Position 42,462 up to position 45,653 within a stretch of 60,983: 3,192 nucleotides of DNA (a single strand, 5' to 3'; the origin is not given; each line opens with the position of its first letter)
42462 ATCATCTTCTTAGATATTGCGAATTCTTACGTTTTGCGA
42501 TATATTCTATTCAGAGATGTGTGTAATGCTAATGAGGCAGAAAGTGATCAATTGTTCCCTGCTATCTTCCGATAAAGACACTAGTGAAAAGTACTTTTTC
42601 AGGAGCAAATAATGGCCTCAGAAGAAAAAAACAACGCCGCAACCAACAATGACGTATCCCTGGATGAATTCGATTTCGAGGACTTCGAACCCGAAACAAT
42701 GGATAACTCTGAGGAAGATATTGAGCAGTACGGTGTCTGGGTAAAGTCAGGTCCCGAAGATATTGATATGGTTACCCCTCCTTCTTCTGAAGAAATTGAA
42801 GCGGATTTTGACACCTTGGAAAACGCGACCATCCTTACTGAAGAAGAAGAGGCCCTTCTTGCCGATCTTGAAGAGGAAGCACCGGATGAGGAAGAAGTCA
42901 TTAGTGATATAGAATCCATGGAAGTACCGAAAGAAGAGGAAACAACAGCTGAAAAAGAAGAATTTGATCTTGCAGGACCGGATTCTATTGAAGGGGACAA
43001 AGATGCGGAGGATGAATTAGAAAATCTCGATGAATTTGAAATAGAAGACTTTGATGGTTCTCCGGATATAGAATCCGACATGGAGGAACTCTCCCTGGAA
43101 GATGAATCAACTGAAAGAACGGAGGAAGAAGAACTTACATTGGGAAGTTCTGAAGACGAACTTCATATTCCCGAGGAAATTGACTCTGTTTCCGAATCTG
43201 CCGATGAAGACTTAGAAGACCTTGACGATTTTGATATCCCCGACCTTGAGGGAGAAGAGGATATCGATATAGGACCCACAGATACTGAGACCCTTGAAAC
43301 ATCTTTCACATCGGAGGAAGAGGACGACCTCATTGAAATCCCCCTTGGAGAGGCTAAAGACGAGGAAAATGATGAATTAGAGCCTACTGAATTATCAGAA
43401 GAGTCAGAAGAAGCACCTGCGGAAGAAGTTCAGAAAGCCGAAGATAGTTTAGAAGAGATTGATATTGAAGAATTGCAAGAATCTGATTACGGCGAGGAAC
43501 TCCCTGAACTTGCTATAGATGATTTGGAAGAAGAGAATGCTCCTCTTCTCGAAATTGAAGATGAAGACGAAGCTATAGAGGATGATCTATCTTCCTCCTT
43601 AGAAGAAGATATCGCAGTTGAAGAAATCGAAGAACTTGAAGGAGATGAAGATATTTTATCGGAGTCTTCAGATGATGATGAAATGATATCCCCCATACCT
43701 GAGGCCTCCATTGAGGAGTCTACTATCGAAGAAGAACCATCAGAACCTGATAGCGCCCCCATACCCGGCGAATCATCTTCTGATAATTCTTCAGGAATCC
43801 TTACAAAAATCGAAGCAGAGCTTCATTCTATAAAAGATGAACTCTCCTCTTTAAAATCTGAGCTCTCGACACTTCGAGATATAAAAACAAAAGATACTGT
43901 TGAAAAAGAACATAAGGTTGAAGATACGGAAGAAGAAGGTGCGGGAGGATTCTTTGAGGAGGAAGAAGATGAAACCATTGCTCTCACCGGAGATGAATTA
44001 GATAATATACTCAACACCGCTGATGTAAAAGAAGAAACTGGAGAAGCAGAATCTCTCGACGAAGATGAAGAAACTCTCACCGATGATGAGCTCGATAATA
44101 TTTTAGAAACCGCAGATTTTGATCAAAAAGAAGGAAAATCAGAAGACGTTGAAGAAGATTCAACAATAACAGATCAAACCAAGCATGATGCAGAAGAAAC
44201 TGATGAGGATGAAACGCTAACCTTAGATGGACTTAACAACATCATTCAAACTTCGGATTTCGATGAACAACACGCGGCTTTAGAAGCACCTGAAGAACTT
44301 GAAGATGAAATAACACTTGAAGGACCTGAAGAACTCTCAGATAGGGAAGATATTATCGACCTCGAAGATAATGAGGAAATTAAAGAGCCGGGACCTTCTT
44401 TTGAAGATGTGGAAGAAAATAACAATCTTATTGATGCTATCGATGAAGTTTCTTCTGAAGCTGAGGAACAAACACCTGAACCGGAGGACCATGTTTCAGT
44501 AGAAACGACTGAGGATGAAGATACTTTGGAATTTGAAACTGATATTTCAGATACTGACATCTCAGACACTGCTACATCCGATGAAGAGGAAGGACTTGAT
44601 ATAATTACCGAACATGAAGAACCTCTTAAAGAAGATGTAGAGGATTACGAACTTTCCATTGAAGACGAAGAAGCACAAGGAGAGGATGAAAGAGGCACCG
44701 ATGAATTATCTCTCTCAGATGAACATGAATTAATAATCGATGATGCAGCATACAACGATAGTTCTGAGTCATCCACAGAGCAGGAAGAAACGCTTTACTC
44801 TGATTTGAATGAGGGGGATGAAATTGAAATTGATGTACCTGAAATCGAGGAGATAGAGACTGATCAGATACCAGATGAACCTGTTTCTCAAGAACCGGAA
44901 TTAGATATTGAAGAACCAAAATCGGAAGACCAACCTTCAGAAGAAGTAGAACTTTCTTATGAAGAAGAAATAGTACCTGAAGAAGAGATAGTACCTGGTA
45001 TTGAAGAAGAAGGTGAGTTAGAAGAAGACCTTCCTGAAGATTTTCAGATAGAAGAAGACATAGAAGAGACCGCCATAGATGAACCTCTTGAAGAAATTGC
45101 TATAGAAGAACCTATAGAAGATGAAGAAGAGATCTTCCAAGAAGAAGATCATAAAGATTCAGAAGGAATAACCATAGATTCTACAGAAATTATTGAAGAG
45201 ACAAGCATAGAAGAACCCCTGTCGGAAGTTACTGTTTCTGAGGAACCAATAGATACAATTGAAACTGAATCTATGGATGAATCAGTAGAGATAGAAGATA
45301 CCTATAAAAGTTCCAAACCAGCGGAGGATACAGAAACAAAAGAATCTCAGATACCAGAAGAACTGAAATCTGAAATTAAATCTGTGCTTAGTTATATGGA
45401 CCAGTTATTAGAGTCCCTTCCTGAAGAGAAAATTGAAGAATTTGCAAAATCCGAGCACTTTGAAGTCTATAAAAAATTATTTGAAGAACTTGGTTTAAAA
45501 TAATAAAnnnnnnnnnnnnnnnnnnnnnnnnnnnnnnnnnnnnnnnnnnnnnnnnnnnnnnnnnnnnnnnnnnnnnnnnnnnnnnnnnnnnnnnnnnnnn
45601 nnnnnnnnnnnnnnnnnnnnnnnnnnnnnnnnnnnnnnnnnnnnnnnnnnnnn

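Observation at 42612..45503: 963-aa hyper-acidic protein built like a polar organising scaffold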

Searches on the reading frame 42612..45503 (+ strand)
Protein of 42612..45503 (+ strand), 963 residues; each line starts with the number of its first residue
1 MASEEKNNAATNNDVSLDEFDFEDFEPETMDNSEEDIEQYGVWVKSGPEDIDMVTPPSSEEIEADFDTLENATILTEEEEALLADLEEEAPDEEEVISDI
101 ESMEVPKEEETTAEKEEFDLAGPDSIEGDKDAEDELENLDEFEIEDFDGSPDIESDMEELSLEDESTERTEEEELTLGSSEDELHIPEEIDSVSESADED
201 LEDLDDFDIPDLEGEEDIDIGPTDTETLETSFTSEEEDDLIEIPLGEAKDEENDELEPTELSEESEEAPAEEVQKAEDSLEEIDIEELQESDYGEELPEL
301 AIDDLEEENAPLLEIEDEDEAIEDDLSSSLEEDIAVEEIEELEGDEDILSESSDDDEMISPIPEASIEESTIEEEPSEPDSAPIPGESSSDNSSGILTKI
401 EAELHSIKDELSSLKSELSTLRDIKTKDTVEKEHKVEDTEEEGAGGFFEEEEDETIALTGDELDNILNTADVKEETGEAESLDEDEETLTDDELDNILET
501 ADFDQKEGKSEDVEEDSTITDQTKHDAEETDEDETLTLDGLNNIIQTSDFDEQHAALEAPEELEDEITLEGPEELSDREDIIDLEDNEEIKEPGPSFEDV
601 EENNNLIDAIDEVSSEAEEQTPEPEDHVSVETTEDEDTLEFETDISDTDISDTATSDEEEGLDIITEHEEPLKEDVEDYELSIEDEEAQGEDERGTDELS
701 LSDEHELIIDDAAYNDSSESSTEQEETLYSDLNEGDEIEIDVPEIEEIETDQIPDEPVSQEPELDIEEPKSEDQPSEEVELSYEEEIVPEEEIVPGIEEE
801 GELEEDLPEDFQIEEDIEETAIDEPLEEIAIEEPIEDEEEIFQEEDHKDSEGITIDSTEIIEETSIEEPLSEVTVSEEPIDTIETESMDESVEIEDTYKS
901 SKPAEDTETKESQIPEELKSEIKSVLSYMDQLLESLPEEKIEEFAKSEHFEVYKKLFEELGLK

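Call 4: search_protein_families(library=pfam, proteins=[window:42612-45503:+], max_evalue=0.1)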
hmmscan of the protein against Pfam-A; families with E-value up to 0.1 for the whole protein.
window:42612-45503:+ (963 aa): 0 families

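Call 5: search_protein_families(library=ncbifam, proteins=[window:42612-45503:+], max_evalue=0.1)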
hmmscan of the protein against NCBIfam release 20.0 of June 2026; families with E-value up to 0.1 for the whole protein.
window:42612-45503:+ (963 aa): 0 families

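Call 6: search_solved_structures(query=window:42612-45503:+, max_evalue=1)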
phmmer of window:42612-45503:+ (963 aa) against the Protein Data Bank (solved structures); distinct sequences matched with E-value up to 1: 0.

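Call 7: find_homologous_proteins(query=window:42612-45503:+, max_evalue=0.001)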
Query window:42612-45503:+ (963 aa): 1455 proteins with E <= 0.001 among 8000 candidates; the best 120 are listed.
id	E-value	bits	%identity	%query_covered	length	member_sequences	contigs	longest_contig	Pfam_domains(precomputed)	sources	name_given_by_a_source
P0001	1.8e-45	174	66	8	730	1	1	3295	PF27359.1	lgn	-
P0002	4.3e-44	170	72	5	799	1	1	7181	PF27359.1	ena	-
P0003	3.6e-38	150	75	7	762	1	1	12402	PF27359.1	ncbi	ncbi:MAG: hypothetical protein AB1798_02940 [Spirochaetota bacterium]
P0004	7.5e-35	139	69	6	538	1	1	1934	PF27359.1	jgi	jgi:pilus assembly protein FimV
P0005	3.1e-33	134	51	9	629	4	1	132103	PF27359.1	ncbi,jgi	jgi:hypothetical protein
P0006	5.3e-33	133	42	22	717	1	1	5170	PF27359.1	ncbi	-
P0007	6.0e-33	133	73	5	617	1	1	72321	PF27359.1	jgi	jgi:hypothetical protein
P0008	6.2e-33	133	82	5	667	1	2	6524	PF27359.1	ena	-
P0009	2.5e-32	131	76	6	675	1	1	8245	PF27359.1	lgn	-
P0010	6.0e-32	129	35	48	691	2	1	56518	PF27359.1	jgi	-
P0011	1.6e-31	128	80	6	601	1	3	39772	PF27359.1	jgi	jgi:pilus assembly protein FimV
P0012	2.8e-31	127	41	22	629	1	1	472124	PF27359.1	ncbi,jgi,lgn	-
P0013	2.8e-31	127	60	7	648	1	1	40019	PF27359.1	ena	-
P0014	3.6e-31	127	78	6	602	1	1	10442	PF27359.1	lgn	-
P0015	7.5e-31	126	41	24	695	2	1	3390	PF27359.1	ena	-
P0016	7.7e-31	126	78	6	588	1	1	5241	PF27359.1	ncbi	-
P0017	1.8e-30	124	44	18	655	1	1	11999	PF27359.1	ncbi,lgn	-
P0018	2.8e-30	124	78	5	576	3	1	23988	PF27359.1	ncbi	ncbi:MAG: hypothetical protein ACLFPV_08550 [Spirochaetaceae bacterium]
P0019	3.0e-30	124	40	24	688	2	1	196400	PF27359.1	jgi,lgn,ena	-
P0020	3.4e-30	124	40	23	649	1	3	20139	PF27359.1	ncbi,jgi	jgi:hypothetical protein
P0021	5.5e-30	123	78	6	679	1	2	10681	PF27359.1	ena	-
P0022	6.5e-30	123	81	5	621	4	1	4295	PF27359.1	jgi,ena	-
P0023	1.0e-29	122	82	5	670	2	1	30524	PF27359.1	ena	-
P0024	1.2e-29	122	63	7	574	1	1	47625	PF27359.1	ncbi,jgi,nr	ncbi:MAG: hypothetical protein LBO65_04345 [Spirochaetaceae bacterium]|jgi:hypothetical protein|nr:h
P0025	1.6e-29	121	73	6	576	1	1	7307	PF27359.1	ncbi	-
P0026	2.0e-29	121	78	5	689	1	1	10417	PF27359.1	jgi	jgi:hypothetical protein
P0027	2.0e-29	121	84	5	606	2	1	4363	PF27359.1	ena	-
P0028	2.9e-29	120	55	10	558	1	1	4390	PF27359.1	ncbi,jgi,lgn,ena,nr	ncbi:MAG TPA: hypothetical protein VMW69_15830 [Spirochaetia bacterium]|nr:hypothetical protein [Spi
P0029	3.0e-29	120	52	11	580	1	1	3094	PF27359.1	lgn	-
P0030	3.5e-29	120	68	6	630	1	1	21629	PF27359.1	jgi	jgi:pilus assembly protein FimV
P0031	4.1e-29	120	73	6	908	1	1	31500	PF27359.1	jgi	jgi:pilus assembly protein FimV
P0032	4.2e-29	120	56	7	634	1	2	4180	PF27359.1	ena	-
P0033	5.9e-29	119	62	9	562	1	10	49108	PF27359.1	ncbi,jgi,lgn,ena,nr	ncbi:MAG TPA: hypothetical protein PLG43_01620 [Spirochaetia bacterium]|nr:hypothetical protein [Spi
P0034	7.2e-29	119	78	6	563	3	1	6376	PF27359.1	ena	-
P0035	8.5e-29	119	46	14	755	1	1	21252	PF27359.1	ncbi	-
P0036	1.2e-28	118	58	10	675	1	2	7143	PF27359.1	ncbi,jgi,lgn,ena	-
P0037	1.8e-28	118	87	5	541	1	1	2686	PF27359.1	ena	-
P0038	2.0e-28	118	74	6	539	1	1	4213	PF27359.1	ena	-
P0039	2.3e-28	117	44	15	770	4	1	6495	PF27359.1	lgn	-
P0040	2.6e-28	117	48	12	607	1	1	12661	PF27359.1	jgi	jgi:hypothetical protein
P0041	2.8e-28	117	70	6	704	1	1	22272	PF27359.1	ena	-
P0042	3.9e-28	117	53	12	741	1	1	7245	PF27359.1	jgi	-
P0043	4.0e-28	117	76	5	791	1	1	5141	PF27359.1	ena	-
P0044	4.1e-28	117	70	6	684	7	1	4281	PF27359.1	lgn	-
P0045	7.0e-28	116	54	10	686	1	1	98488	PF27359.1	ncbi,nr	ncbi:MAG: hypothetical protein N2442_07475 [Spirochaetes bacterium]|nr:hypothetical protein [Spiroch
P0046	8.0e-28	116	78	5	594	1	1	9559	PF27359.1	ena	-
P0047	8.7e-28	116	56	10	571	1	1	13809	PF27359.1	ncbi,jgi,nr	ncbi:MAG: hypothetical protein LBK77_09280 [Spirochaetaceae bacterium]|jgi:hypothetical protein|nr:h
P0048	1.1e-27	115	72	5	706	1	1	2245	PF27359.1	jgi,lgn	jgi:hypothetical protein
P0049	1.2e-27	115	57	7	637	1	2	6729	PF27359.1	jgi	jgi:pilus assembly protein FimV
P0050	1.3e-27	115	52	9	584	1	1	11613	PF27359.1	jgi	jgi:hypothetical protein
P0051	1.5e-27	115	39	23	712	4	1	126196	PF27359.1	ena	-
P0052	2.0e-27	114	63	7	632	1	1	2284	PF27359.1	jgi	jgi:hypothetical protein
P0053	2.2e-27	114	68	7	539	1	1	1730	PF27359.1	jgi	jgi:hypothetical protein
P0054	2.3e-27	114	72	5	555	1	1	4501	PF27359.1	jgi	-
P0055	2.5e-27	114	77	6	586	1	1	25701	PF27359.1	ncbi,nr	ncbi:MAG: hypothetical protein JW852_10000 [Spirochaetales bacterium]|nr:hypothetical protein [Spiro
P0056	3.4e-27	114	53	8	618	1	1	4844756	PF27359.1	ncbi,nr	ncbi:MAG: hypothetical protein JSV89_04435 [Spirochaetaceae bacterium]|nr:MAG: hypothetical protein 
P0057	4.3e-27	113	40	19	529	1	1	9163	PF27359.1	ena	-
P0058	4.3e-27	113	78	5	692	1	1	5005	PF27359.1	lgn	-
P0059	4.7e-27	113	44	15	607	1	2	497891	PF27359.1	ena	-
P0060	4.8e-27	113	49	7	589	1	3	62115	PF27359.1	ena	-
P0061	5.0e-27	113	51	12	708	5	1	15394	PF27359.1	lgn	-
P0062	5.2e-27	113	52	10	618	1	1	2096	PF27359.1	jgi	jgi:hypothetical protein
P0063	5.5e-27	113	44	12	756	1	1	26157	PF27359.1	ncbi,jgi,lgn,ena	-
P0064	6.0e-27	113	77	6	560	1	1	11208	PF27359.1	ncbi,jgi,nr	ncbi:MAG: hypothetical protein LBD09_07300 [Treponema sp.]|jgi:hypothetical protein|nr:hypothetical 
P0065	6.1e-27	113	51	9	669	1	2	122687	PF27359.1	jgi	-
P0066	6.4e-27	113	44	14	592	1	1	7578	PF27359.1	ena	-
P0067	6.4e-27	113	70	6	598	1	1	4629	PF27359.1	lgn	-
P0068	7.2e-27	113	47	10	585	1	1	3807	PF27359.1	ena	-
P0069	8.6e-27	112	41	19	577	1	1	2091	PF27359.1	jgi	jgi:hypothetical protein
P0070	1.0e-26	112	71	5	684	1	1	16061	PF27359.1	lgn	-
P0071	1.0e-26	112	66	6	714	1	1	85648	PF27359.1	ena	-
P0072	1.2e-26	112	48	16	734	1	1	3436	PF27359.1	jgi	-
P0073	1.2e-26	112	70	6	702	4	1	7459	PF27359.1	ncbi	-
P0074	1.2e-26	112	71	5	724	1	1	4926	PF27359.1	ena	-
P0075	1.6e-26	111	54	10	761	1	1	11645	PF27359.1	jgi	jgi:pilus assembly protein FimV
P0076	1.6e-26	111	54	11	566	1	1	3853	PF27359.1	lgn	-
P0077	1.7e-26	111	52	12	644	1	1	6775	PF27359.1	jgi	jgi:hypothetical protein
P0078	1.9e-26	111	69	6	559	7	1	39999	PF27359.1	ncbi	-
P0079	1.9e-26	111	51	11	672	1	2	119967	PF27359.1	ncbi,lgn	-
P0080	1.9e-26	111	78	5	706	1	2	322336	PF27359.1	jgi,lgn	jgi:pilus assembly protein FimV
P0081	2.1e-26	111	66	7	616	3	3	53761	PF27359.1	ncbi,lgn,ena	-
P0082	2.8e-26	111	61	7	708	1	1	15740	PF27359.1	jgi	jgi:hypothetical protein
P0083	2.8e-26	111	84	5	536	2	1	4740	PF27359.1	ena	-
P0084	3.2e-26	110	76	5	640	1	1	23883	PF27359.1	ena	-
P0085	3.8e-26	110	58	6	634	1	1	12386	PF27359.1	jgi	jgi:hypothetical protein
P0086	4.2e-26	110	75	5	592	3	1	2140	PF27359.1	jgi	-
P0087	4.9e-26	110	78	5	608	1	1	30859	PF27359.1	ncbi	-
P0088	5.2e-26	110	76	6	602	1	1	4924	PF27359.1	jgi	jgi:hypothetical protein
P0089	5.4e-26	110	64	7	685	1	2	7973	PF27359.1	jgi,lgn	jgi:hypothetical protein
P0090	5.6e-26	110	80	5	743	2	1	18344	PF27359.1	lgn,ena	-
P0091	6.9e-26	109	74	5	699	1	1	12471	PF27359.1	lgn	-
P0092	8.3e-26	109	73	6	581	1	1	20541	PF27359.1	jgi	jgi:hypothetical protein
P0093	8.7e-26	109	74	5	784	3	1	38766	PF27359.1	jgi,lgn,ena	-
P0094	9.0e-26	109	60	7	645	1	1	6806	PF27359.1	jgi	jgi:hypothetical protein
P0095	9.5e-26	109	78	5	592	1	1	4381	PF27359.1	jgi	jgi:hypothetical protein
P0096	1.0e-25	109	82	5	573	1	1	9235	PF27359.1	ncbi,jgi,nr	ncbi:MAG: hypothetical protein LBP60_08630 [Spirochaetaceae bacterium]|jgi:hypothetical protein|nr:h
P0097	1.1e-25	109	60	8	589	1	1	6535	PF27359.1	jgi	jgi:pilus assembly protein FimV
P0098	1.2e-25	109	76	5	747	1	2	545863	PF27359.1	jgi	jgi:hypothetical protein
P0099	1.2e-25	108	69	5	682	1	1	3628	PF27359.1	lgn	-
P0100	1.4e-25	108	63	7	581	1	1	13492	PF27359.1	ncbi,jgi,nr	ncbi:MAG: hypothetical protein LBP69_03430 [Treponema sp.]|jgi:hypothetical protein|nr:hypothetical 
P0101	1.4e-25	108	78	5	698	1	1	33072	PF27359.1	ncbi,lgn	-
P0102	1.4e-25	108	67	5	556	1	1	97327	PF27359.1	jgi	jgi:pilus assembly protein FimV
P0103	1.5e-25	108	71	6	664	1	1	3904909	PF27359.1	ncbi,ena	-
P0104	1.5e-25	108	68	6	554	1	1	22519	PF27359.1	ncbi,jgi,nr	ncbi:MAG: hypothetical protein LBK74_10070 [Treponema sp.]|jgi:hypothetical protein|nr:hypothetical 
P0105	1.6e-25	108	51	10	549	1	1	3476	PF27359.1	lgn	-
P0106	1.7e-25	108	58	6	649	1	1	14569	PF27359.1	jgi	jgi:pilus assembly protein FimV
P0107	2.1e-25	108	44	14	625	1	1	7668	PF27359.1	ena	-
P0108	2.4e-25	108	56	10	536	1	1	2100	PF27359.1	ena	-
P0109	2.5e-25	107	44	14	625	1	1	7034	PF27359.1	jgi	jgi:pilus assembly protein FimV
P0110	2.5e-25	107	80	5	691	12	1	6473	PF27359.1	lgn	-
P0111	2.6e-25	107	44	12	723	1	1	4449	PF27359.1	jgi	-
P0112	2.8e-25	107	74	5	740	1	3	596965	PF27359.1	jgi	jgi:hypothetical protein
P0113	3.0e-25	107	82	5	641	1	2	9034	PF27359.1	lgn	-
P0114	3.1e-25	107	71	6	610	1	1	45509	PF27359.1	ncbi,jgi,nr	ncbi:MAG: hypothetical protein LBE02_07140 [Spirochaetaceae bacterium]|jgi:hypothetical protein|nr:h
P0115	3.1e-25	107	39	17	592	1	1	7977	PF27359.1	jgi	jgi:hypothetical protein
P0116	3.3e-25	107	52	8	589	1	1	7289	PF27359.1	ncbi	-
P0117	3.3e-25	107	69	5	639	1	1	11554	PF27359.1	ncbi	-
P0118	3.7e-25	107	78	5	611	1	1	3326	PF27359.1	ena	-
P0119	3.9e-25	107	48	14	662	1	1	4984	PF27359.1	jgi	-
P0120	4.3e-25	107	44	17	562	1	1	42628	PF27359.1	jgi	-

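Call 9: search_protein_families(library=pfam, proteins=[P0001, P0003, P0010, P0012, P0056, P0103], max_evalue=0.01)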
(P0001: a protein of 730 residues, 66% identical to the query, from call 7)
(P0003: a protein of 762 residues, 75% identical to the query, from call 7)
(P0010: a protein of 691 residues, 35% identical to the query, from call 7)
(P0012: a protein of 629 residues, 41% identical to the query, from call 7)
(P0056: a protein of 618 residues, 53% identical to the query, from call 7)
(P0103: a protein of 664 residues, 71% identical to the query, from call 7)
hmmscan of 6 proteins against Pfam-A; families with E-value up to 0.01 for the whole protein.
P0001 (730 aa): 0 families

P0003 (762 aa): 0 families

P0010 (691 aa): 0 families

P0012 (629 aa): 0 families

P0056 (618 aa): 0 families

P0103 (664 aa): 0 families

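Call 14: find_related_loci(query=A1, collection=genome_contigs, flank=8000)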
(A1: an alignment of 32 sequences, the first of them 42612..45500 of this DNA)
Query A1 (963 aa) in genome_contigs; peptide patterns used: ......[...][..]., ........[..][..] (x = any residue, [..] = any of these).
599 stretches matched a pattern (row limit reached: there are more); 519 encode a relative of the query (tblastn E <= 1e-3); the best 80 are kept; 76 distinct loci.
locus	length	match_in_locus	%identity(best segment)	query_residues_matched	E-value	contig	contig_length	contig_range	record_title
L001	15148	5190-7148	35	36-962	3e-28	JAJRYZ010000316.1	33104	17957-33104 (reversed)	MAG: Spirochaetes bacterium isolate Dive96_bin4.116 k141_4976983, whole genome shotgun sequence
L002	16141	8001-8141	79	917-963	2e-17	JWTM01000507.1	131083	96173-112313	Candidatus Marispirochaeta associata strain JC231 contig506, whole genome shotgun sequence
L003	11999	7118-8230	44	307-962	6e-24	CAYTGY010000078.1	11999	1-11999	MAG TPA_asm: uncultured Spirochaetaceae bacterium isolate SRP141376_co4_281 genome assembly, contig: NODE_8870_length_11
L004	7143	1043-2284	58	386-962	3e-23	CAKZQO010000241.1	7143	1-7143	MAG TPA_asm: uncultured Spirochaeta sp. isolate SRR5214706_bin.118_CONCOCT_v1.1_MAG genome assembly, contig: ERZ1744544.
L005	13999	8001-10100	64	35-963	8e-23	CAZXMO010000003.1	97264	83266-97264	MAG TPA_asm: uncultured Spirochaetales bacterium isolate binchicken_co8_383 genome assembly, contig: NODE_82_length_9726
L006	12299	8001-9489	45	288-962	5e-23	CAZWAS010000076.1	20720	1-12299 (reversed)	MAG TPA_asm: uncultured Spirochaetales bacterium isolate binchicken_co135_55 genome assembly, contig: NODE_4300_length_2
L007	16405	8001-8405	46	826-962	5e-23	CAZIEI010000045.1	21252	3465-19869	MAG TPA_asm: uncultured Spirochaetales bacterium isolate SRP192927_co7_746 genome assembly, contig: NODE_4365_length_212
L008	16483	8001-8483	43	812-963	3e-22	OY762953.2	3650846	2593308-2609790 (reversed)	MAG: Treponemataceae bacterium isolate a6accef0-0fd1-414a-935d-742eec6b5613 genome assembly, chromosome: 1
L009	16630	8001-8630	44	738-962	3e-22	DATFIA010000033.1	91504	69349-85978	MAG TPA_asm: Treponemataceae bacterium isolate SMAG_U9106 k141_190484, whole genome shotgun sequence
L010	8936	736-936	70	899-963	4e-22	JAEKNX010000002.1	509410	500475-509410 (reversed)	MAG: Spirochaetales bacterium isolate bin_125 NODE_9_length_509410_cov_47.167961, whole genome shotgun sequence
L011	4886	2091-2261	79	906-962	4e-22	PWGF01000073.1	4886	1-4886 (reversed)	MAG: Spirochaetaceae bacterium isolate T1Sed10_196 T1-Sed10-C23196, whole genome shotgun sequence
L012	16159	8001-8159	89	911-963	1e-21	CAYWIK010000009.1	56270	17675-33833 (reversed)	MAG TPA_asm: uncultured Spirochaetales bacterium isolate binchicken_co8_185 genome assembly, contig: NODE_446_length_562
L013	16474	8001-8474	49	826-963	6e-22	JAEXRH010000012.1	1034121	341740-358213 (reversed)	MAG: Spirochaetes bacterium isolate OH_HBrB_254 k127_823916, whole genome shotgun sequence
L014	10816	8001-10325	71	35-963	1e-21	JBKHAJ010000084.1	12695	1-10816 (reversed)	MAG: Spirochaetia bacterium isolate D1M01_14 NODE_7725_length_12695_cov_4.971282, whole genome shotgun sequence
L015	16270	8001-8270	54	866-962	2e-21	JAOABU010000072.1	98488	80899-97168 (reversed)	MAG: Spirochaetes bacterium isolate SKW186 k141_1008984, whole genome shotgun sequence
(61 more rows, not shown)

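Call 41: predict_structure(alignment_id=A3)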
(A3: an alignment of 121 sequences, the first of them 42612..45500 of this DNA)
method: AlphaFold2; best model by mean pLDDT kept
length: 963 residues; sequences in the alignment: 121
mean_pLDDT: 40.7   pTM: 0.30
mean pLDDT of the five models: 40.7, 40.2, 39.8, 38.7, 38.2
residues with pLDDT >= 90: 35; 70-90: 52; 50-70: 33; < 50: 843
segments of 3 or more residues with pLDDT < 50: 1-37, 39-72, 89-390, 430-453, 471-912
pLDDT, mean of each block of 10 residues (from residue 1): 37 38 36 45 44 41 43 57 65 44 35 32 36 45 39 41 36 32 35 35 39 35 32 30 33 33 31 37 43 39 36 33 37 33 31 39 36 33 38 81 95 94 67 34 38 49 60 40 32 41 35 36 34 36 36 30 32 32 34 37 42 32 33 30 34 30 29 29 33 33 34 31 32 33 33 31 34 33 35 31 31 32 32 29 33 33 31 32 38 35 32 79 90 83 86 89 71
secondary structure, 60 per line:
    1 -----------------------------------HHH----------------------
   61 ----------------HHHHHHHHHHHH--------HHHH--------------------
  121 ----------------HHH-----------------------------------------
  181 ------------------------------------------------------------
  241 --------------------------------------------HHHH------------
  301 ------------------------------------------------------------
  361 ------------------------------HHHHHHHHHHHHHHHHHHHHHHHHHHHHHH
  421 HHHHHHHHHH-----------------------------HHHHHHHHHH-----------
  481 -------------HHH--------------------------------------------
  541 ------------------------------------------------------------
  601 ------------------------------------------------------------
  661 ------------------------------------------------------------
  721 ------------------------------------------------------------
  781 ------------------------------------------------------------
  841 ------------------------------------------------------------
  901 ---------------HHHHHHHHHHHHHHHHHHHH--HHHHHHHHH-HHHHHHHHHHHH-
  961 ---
elements in order (helices of 4 or more, strands of 3 or more residues): H77-88 H97-100 H285-288 H391-430 H460-469 H916-935 H938-946 H948-959

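Call 44: fold_search(model_id=the predicted structure, library=pdb)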
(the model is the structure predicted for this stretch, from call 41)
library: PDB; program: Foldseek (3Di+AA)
matches with E <= 10: 0; with E <= 0.001: 0
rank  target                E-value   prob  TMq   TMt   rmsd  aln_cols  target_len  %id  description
